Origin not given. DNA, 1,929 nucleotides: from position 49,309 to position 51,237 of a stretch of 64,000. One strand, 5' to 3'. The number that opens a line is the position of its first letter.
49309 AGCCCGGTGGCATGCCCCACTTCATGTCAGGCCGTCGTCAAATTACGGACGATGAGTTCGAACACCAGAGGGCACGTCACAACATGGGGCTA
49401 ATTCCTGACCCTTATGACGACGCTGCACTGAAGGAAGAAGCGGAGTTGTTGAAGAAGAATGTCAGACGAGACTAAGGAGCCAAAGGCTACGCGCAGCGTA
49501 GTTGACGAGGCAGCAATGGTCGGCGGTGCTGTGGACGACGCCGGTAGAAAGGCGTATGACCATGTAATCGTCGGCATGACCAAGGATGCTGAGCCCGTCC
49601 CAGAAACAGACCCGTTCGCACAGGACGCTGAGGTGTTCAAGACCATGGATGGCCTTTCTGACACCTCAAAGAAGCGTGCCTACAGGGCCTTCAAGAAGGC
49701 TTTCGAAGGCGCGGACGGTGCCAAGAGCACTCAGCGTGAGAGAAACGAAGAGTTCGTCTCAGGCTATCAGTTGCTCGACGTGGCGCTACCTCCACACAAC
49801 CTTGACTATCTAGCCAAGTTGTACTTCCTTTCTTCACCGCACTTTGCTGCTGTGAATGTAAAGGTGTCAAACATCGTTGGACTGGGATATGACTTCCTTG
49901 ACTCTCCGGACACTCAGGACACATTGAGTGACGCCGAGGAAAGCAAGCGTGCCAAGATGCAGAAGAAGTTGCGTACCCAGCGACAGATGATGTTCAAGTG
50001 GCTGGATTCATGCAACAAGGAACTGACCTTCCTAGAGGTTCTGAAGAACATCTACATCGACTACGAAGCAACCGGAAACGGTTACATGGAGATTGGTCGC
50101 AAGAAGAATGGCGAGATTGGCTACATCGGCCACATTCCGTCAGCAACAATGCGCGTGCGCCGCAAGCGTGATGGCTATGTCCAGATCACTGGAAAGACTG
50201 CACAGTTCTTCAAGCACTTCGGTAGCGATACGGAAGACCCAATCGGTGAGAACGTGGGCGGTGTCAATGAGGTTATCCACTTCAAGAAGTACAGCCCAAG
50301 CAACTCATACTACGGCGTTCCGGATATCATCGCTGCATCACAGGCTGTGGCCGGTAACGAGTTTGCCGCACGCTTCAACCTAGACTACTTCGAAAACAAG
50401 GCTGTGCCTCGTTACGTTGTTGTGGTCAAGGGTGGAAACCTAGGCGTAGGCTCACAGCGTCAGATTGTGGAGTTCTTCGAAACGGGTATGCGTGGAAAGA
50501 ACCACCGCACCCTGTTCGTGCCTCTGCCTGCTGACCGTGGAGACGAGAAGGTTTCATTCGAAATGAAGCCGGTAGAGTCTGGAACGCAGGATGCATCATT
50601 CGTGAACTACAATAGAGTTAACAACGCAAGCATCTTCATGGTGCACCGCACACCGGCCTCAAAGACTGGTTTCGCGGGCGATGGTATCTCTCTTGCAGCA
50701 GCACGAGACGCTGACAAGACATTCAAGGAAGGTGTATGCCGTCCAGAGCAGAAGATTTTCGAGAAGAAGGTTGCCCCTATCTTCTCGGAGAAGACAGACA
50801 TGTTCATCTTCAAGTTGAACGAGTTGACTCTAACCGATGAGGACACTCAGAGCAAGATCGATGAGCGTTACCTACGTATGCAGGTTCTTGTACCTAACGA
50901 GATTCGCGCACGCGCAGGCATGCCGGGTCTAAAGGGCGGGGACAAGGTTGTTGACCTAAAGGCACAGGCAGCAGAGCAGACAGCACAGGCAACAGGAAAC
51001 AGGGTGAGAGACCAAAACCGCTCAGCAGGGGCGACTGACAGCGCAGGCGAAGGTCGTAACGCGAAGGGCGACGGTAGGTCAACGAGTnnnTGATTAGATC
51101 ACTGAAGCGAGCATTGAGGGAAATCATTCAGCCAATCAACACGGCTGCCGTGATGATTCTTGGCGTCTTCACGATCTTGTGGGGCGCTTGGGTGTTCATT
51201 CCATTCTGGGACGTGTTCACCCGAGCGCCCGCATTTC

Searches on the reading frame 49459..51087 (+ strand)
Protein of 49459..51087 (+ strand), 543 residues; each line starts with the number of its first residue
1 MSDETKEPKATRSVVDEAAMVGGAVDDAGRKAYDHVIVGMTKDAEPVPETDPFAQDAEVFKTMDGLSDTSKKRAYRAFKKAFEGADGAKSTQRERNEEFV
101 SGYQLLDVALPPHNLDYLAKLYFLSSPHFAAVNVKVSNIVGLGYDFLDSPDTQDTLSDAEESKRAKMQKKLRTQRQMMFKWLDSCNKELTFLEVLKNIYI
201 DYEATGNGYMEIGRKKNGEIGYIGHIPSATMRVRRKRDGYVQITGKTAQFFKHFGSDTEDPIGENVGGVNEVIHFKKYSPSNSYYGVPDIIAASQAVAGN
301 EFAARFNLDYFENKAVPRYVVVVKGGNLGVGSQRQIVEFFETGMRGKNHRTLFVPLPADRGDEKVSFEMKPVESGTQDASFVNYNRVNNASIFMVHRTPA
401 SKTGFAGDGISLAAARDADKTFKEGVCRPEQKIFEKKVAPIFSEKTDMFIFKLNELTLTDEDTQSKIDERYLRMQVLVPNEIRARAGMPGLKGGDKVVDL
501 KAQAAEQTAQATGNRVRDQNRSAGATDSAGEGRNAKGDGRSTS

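Call 9: search_protein_families(library=pfam, proteins=[window:49459-51087:+], max_evalue=0.001)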
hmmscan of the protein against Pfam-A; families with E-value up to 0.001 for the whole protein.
window:49459-51087:+ (543 aa): 1 family
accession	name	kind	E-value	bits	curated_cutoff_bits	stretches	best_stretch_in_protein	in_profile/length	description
PF04860.17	Phage_portal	-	2.6e-28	99.6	39.1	1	168-486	28-320/321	Phage portal protein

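Call 46: search_dna_similar(query=window:49459-51087:+, collection=phages, mode=protein, max_rows=15)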
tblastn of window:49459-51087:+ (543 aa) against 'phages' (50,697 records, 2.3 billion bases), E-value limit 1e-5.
Records with a match: 199; places in all: 199; records where one place covers at least 80% of the query: 131.
Best place of each record, by identity: <60% 199.
By first word of the organism name: Streptomyces 127; Vibrio 22; Rhodococcus 9; Bacillus 7; Halorubrum 7; Rhizobium 6; Methanobacterium 5; Natrialba 4; Pseudoalteromonas 3; Methanothermobacter 2; and 5 more.
By host as written in the record: Streptomyces griseus ATCC 10137 52; Streptomyces lividans JI 1326 29; - 15; Streptomyces viridochromogenes DSM40736 12; Streptomyces sanglieri UNT16F27A 9; Streptomyces mirabilis NRRL B-2400 7; Streptomyces griseofuscus ATCC 23916 7; Rhodococcus erythropolis RIA 643 6; and 39 more.
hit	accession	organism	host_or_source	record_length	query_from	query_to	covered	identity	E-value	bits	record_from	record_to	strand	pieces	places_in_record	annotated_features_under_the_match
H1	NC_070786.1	Streptomyces phage Muntaha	Streptomyces sanglieri UNT16F27A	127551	35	543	94%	58.9%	2e-180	569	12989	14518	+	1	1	20: portal protein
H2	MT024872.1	Streptomyces phage Muntaha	Streptomyces sanglieri UNT16F27A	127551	35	543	94%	58.9%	2e-180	569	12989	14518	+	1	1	20: portal protein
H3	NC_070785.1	Streptomyces phage Wakanda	Streptomyces sanglieri UNT16F27A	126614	35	543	94%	58.6%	2e-179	566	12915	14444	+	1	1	20: portal protein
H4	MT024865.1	Streptomyces phage Wakanda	Streptomyces sanglieri UNT16F27A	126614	35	543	94%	58.6%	2e-179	566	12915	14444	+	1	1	20: portal protein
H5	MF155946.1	Streptomyces phage Mildred21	Streptomyces viridochromogenes DSM40736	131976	51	543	91%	59.8%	7e-178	561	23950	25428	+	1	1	portal protein | hypothetical protein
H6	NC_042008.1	Streptomyces phage Mildred21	Streptomyces viridochromogenes DSM40736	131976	51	543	91%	59.8%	7e-178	561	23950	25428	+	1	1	portal protein | hypothetical protein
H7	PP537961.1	Streptomyces phage Francob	Streptomyces viridochromogenes DSM40736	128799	49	543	91%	59.3%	2e-175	554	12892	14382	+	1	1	24: portal protein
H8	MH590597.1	Streptomyces phage LukeCage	Streptomyces griseus ATCC 10137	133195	38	540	93%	58.1%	2e-177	560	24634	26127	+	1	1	48: portal protein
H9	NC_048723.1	Streptomyces phage LukeCage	Streptomyces griseus ATCC 10137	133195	38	540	93%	58.1%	2e-177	560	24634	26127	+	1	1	48: portal protein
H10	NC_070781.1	Streptomyces phage Tomas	Streptomyces sanglieri UNT16F27A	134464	49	543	91%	59.0%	7e-179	564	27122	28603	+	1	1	51: portal protein | 52: hypothetical protein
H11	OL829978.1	Streptomyces phage Tomas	Streptomyces sanglieri UNT16F27A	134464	49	543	91%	59.0%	7e-179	564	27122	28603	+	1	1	51: portal protein | 52: hypothetical protein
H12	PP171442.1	Streptomyces phage Naboo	soil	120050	49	543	91%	59.0%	2e-178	563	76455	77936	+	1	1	record has no annotation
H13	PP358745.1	Streptomyces phage Enygma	Streptomyces mirabilis NRRL B-2400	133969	38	540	93%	57.9%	1e-177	561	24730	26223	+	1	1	46: portal protein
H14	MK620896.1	Streptomyces phage Circinus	Streptomyces griseofuscus ATCC 23916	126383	35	543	94%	57.2%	2e-176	558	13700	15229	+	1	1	22: portal protein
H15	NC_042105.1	Streptomyces phage BillNye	Streptomyces viridochromogenes DSM40736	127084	35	543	94%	57.2%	2e-176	558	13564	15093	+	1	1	portal protein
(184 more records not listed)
